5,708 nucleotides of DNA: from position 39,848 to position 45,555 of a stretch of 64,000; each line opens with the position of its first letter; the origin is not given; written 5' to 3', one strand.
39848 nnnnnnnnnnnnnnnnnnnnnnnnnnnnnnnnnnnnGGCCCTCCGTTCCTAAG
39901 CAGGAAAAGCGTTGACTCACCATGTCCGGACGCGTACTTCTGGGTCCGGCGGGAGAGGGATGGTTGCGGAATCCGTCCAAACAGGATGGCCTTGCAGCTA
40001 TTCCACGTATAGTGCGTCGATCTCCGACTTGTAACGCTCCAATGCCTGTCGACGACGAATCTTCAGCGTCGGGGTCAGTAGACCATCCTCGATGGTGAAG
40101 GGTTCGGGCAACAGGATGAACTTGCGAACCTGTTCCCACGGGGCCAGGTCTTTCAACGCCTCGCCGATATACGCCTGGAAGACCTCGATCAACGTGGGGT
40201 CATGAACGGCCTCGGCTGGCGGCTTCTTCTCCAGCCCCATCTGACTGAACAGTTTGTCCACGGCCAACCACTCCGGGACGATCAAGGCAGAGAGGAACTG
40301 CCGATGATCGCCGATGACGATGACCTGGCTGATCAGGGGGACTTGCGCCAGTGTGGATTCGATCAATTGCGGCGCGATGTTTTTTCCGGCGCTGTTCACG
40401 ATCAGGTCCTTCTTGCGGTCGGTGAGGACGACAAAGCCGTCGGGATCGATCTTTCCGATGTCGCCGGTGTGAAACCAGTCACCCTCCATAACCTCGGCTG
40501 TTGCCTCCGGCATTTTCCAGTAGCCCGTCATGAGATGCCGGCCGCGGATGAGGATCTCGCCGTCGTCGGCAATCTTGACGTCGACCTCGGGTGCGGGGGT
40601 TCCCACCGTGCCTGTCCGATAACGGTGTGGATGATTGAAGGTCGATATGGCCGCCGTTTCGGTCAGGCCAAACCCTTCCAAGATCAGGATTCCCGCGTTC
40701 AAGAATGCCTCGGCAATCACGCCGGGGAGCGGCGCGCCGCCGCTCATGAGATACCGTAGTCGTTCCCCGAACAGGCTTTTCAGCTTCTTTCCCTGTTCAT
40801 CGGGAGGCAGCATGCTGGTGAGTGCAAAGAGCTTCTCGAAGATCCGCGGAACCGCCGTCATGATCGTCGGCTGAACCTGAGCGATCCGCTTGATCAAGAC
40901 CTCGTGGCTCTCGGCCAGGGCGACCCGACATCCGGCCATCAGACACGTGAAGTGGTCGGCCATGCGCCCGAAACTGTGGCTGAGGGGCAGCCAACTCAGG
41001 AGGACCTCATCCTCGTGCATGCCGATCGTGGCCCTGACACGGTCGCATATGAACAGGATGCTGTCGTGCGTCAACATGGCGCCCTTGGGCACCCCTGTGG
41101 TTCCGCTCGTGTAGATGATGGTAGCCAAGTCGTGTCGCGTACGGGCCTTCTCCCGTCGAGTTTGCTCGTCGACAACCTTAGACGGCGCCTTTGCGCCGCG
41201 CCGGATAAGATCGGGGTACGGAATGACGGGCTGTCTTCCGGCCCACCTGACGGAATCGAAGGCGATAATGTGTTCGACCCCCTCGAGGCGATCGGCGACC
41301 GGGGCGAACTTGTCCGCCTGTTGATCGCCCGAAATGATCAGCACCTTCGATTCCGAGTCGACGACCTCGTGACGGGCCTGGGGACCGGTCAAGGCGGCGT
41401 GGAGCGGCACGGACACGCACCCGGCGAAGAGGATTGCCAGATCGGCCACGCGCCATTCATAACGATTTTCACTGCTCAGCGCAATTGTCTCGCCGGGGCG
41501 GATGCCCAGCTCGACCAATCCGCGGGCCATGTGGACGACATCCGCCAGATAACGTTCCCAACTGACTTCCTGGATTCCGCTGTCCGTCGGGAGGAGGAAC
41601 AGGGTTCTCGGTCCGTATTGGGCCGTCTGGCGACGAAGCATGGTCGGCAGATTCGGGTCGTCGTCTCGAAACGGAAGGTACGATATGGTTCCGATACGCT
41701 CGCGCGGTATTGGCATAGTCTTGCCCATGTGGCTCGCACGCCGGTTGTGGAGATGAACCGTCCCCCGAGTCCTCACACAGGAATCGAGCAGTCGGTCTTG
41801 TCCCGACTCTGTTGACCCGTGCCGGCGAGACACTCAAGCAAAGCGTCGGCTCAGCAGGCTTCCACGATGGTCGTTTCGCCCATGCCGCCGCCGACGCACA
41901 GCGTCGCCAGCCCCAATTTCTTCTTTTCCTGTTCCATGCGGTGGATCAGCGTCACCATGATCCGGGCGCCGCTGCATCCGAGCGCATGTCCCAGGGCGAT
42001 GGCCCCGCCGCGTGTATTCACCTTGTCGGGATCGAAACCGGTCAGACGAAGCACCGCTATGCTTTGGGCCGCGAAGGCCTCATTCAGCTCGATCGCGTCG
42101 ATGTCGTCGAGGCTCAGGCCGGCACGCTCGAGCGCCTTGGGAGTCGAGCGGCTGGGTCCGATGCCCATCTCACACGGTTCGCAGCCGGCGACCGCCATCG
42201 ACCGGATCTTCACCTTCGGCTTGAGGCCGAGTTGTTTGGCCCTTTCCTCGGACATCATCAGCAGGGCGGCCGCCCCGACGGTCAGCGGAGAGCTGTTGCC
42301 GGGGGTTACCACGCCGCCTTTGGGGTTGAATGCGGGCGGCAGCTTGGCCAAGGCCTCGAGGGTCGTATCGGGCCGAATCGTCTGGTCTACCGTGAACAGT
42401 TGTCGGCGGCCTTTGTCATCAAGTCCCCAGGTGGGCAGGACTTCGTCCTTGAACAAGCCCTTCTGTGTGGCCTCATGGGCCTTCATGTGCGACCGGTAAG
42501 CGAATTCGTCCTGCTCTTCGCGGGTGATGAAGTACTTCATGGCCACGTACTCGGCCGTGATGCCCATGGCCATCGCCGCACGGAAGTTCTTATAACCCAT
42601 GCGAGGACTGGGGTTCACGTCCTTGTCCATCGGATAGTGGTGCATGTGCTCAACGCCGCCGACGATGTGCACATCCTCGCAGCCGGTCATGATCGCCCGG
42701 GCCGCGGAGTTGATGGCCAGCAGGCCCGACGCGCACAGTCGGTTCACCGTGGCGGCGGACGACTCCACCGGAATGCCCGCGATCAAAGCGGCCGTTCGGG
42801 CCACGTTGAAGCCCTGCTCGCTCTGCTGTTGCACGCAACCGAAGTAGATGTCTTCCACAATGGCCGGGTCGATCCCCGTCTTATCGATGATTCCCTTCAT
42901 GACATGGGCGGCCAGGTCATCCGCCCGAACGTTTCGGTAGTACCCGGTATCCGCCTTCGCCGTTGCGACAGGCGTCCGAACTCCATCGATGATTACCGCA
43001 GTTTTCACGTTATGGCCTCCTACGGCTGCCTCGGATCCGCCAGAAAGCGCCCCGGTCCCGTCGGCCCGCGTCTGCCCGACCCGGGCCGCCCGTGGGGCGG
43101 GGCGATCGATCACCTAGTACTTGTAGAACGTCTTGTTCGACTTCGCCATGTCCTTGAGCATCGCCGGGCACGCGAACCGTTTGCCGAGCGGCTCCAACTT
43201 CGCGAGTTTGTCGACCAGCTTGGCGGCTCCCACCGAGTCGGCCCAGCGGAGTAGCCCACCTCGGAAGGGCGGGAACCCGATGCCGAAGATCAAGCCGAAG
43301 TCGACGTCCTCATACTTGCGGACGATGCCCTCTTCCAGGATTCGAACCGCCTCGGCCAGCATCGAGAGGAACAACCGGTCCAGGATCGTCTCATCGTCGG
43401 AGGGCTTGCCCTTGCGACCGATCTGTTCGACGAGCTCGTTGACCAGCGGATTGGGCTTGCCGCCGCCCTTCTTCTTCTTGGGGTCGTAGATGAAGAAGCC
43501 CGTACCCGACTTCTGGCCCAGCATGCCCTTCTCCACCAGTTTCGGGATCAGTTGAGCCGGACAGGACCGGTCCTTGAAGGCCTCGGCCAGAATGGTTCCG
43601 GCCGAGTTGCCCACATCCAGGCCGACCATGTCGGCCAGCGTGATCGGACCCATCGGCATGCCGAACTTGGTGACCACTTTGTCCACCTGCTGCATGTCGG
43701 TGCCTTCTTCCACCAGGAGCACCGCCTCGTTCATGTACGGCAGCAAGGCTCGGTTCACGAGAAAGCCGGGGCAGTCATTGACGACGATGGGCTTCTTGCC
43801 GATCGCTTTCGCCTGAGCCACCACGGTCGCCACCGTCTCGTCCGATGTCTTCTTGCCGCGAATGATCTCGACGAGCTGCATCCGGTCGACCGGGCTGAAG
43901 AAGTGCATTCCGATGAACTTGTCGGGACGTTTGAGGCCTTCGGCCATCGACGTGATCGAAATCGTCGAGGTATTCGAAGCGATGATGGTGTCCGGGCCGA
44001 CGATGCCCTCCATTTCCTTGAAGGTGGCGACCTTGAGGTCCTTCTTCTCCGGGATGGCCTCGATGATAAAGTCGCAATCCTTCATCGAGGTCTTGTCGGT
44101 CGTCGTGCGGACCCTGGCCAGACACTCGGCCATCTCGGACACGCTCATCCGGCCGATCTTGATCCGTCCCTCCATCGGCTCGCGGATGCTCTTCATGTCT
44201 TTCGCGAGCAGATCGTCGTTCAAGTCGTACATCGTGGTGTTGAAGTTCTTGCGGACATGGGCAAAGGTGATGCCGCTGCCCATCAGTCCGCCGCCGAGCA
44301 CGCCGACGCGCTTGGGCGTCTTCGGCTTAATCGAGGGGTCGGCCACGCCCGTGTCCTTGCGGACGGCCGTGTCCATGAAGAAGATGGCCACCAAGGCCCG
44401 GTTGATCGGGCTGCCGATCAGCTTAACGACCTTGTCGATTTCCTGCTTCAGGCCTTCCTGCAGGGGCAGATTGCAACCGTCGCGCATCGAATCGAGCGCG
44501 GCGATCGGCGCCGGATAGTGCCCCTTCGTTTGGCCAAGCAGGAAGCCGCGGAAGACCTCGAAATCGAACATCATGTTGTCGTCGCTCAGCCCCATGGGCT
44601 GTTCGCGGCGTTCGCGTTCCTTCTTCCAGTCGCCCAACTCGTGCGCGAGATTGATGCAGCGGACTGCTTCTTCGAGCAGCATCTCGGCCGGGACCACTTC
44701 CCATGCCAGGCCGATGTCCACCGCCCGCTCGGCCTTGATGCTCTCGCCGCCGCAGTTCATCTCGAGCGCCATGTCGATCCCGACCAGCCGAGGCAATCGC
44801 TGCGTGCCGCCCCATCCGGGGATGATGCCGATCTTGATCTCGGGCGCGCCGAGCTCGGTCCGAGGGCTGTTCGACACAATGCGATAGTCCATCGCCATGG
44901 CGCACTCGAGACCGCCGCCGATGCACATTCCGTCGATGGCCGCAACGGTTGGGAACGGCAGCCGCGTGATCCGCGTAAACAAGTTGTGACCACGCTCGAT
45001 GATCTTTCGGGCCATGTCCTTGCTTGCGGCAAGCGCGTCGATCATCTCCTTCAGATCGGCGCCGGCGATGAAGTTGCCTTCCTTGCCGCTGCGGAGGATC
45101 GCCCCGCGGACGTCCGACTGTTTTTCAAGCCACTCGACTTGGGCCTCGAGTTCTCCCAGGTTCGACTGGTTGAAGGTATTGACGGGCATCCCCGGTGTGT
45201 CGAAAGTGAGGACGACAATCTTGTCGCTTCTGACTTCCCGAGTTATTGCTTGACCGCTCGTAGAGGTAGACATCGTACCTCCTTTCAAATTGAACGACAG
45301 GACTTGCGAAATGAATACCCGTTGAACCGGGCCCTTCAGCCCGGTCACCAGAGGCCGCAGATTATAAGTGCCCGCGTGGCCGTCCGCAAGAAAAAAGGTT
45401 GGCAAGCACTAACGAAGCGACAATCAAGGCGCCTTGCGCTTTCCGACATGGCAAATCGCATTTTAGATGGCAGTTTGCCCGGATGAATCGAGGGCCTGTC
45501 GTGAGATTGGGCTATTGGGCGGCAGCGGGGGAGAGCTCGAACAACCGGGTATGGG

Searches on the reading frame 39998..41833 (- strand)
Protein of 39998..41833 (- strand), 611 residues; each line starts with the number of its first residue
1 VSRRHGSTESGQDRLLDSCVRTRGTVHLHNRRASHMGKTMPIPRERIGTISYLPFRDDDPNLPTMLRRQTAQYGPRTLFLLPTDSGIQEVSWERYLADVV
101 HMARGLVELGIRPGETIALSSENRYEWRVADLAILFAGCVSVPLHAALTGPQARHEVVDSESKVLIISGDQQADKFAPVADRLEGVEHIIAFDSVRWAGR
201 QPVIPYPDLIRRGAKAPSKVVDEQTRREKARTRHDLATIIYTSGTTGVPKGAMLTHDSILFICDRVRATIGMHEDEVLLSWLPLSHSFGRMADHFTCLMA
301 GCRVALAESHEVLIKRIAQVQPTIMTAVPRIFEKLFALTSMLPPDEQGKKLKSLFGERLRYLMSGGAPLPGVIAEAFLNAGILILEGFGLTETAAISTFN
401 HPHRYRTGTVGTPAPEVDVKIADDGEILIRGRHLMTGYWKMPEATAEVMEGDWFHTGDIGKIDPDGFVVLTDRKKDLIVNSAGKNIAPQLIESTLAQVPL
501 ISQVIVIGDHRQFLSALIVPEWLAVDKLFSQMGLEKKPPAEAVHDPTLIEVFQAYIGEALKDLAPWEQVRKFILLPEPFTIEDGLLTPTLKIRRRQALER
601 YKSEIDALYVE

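Call 40: search_protein_families(library=pfam, proteins=[window:39998-41833:-], max_evalue=0.001)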
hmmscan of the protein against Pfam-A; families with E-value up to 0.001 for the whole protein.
window:39998-41833:- (611 aa): 2 families
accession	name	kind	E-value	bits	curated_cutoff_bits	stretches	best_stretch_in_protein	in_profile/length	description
PF00501.34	AMP-binding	-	3.7e-77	260.1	29.9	1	68-439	3-384/384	AMP-binding enzyme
PF23562.2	AMP-binding_C_3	-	6.9e-12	46.3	20.8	1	476-610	2-121/124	AMP-binding enzyme C-terminal domain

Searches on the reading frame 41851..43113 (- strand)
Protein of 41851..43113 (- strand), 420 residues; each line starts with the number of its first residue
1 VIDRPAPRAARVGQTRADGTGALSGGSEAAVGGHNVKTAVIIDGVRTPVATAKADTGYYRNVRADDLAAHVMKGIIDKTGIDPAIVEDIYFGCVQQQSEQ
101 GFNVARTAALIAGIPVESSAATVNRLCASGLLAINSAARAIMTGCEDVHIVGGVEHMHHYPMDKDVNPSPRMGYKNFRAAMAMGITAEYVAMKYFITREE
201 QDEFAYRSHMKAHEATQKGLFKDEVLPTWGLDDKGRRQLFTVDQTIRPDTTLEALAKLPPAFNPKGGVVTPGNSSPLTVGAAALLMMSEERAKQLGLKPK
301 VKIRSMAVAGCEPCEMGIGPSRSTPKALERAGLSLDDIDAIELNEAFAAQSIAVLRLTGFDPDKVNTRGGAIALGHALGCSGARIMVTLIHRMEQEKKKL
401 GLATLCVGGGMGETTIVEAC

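Call 40: search_protein_families(library=pfam, proteins=[window:41851-43113:-], max_evalue=0.001)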
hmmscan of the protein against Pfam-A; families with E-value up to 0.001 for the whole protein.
window:41851-43113:- (420 aa): 4 families
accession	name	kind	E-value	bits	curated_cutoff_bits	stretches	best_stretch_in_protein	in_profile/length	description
PF00108.29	Thiolase_N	-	9.5e-74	248.5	26.4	1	40-290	2-260/260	Thiolase, N-terminal domain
PF02803.24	Thiolase_C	-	8.7e-47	158.2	27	1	297-418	1-122/123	Thiolase, C-terminal domain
PF00109.32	ketoacyl-synt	-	5.2e-05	23.4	20.8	1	121-159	168-206/252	Beta-ketoacyl synthase, N-terminal domain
PF22691.2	Thiolase_C_1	-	0.0002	21.5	28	0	321-360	21-60/144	Thiolase C-terminal domain-like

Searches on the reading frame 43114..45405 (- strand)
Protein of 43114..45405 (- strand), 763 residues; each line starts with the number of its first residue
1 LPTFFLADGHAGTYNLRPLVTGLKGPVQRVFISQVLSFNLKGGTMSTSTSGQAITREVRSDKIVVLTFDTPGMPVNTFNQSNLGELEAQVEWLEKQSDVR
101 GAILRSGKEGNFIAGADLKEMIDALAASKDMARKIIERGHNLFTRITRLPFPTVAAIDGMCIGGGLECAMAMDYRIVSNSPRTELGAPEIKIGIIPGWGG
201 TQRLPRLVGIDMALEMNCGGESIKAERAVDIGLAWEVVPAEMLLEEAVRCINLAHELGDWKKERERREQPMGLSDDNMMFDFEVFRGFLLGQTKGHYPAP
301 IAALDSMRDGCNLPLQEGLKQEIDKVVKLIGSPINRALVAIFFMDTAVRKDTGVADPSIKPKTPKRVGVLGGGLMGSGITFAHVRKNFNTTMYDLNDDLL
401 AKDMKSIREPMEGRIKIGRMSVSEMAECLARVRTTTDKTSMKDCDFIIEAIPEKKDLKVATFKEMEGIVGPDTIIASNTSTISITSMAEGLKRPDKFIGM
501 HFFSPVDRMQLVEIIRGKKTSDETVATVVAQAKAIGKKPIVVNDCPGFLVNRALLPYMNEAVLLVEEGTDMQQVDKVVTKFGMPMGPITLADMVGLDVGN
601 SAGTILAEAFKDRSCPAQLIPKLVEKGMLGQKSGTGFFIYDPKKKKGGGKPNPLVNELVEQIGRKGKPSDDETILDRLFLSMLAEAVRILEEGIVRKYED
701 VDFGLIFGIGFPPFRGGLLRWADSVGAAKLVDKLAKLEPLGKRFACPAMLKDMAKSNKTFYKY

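Call 40: search_protein_families(library=pfam, proteins=[window:43114-45405:-], max_evalue=0.001)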
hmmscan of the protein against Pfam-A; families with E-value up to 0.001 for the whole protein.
window:43114-45405:- (763 aa): 4 families
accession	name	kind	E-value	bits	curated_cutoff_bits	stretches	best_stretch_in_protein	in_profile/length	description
PF02737.24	3HCDH_N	-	3.9e-60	203.3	22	1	367-545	2-180/180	3-hydroxyacyl-CoA dehydrogenase, NAD binding domain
PF00378.25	ECH_1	-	4.8e-40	137.9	27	1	61-252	4-188/251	Enoyl-CoA hydratase/isomerase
PF00725.27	3HCDH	-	4.1e-34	117.4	22.1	2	547-640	1-97/97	3-hydroxyacyl-CoA dehydrogenase, C-terminal domain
PF16113.10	ECH_2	-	2.8e-24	86.7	27.2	1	75-243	12-177/335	Enoyl-CoA hydratase/isomerase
